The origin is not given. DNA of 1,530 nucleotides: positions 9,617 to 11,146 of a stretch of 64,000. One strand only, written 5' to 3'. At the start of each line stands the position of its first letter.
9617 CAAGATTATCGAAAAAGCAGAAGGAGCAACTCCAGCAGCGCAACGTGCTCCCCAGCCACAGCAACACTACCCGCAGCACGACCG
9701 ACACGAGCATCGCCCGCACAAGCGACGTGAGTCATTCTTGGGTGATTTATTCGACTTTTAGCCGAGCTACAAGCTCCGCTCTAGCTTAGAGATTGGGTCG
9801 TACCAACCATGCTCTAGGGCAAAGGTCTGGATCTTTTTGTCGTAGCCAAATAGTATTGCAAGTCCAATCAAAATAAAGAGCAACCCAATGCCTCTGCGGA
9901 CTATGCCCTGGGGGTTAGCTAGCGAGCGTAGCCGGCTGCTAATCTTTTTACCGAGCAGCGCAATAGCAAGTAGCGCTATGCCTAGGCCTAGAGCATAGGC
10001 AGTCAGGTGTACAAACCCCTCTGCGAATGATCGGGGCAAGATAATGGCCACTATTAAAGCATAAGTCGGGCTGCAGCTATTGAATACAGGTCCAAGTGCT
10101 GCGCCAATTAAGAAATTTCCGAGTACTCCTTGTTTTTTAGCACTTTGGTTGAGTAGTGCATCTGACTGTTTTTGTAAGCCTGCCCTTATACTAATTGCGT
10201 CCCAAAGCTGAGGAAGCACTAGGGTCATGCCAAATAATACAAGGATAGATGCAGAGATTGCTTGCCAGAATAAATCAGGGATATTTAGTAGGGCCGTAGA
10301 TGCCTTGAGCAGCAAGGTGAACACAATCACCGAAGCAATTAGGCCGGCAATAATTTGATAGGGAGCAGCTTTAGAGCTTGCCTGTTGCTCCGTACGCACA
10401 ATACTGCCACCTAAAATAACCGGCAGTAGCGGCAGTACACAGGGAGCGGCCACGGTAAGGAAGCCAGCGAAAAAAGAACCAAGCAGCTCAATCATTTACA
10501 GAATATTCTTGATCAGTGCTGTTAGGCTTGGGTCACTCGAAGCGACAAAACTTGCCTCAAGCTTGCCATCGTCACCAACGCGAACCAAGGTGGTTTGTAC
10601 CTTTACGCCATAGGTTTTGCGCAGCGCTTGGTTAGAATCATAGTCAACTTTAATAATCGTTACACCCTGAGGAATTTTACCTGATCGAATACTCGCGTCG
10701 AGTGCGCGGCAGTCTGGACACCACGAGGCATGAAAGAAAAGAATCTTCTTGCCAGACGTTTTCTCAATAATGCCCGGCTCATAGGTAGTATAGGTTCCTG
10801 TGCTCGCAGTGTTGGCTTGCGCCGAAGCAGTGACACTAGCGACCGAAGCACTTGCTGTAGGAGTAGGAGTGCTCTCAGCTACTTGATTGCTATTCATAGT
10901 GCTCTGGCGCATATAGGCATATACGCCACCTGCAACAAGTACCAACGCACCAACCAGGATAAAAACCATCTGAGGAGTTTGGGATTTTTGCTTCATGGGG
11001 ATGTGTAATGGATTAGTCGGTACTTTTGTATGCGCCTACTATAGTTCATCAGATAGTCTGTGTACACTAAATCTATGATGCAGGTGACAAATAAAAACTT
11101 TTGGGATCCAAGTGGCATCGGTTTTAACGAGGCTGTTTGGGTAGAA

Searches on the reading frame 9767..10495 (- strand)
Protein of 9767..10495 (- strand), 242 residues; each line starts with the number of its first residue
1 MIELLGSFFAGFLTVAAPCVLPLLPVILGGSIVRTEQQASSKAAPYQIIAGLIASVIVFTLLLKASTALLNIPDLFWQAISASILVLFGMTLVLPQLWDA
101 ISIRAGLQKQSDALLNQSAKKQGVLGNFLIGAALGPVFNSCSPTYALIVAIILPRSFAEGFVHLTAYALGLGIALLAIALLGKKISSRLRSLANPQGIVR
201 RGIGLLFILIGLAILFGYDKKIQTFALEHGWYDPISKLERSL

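Call 48: search_protein_families(library=pfam, proteins=[window:9767-10495:-], max_evalue=0.01)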
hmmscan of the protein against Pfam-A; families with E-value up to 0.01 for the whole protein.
window:9767-10495:- (242 aa): 3 families
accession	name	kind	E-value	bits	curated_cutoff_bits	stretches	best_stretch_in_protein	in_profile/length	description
PF02683.22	DsbD_TM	-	4.4e-09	36.4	27.1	1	4-188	4-191/219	Cytochrome C biogenesis protein transmembrane domain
PF13386.12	DsbD_2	-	1.3e-06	28.9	24.9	1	8-212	3-198/199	Cytochrome C biogenesis protein transmembrane region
PF09948.15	PpoB2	-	0.0014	19.1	28.7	1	18-205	14-186/188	Copper chaperone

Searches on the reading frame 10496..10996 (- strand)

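Call 48: search_protein_families(library=pfam, proteins=[window:10496-10996:-], max_evalue=0.01)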
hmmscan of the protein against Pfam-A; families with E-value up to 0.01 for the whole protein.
window:10496-10996:- (166 aa): 3 families
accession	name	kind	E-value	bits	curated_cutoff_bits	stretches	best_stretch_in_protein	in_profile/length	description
PF00085.26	Thioredoxin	-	2e-08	34.6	23.5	1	77-160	14-99/103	Thioredoxin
PF13098.12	Thioredoxin_2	-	0.00075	20.3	27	1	79-123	3-43/104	Thioredoxin-like domain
PF06110.17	TXD17-like_Trx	-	0.0022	18.1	23.1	1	90-153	35-109/119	Thioredoxin domain-containing protein 17-like, thioredoxin domain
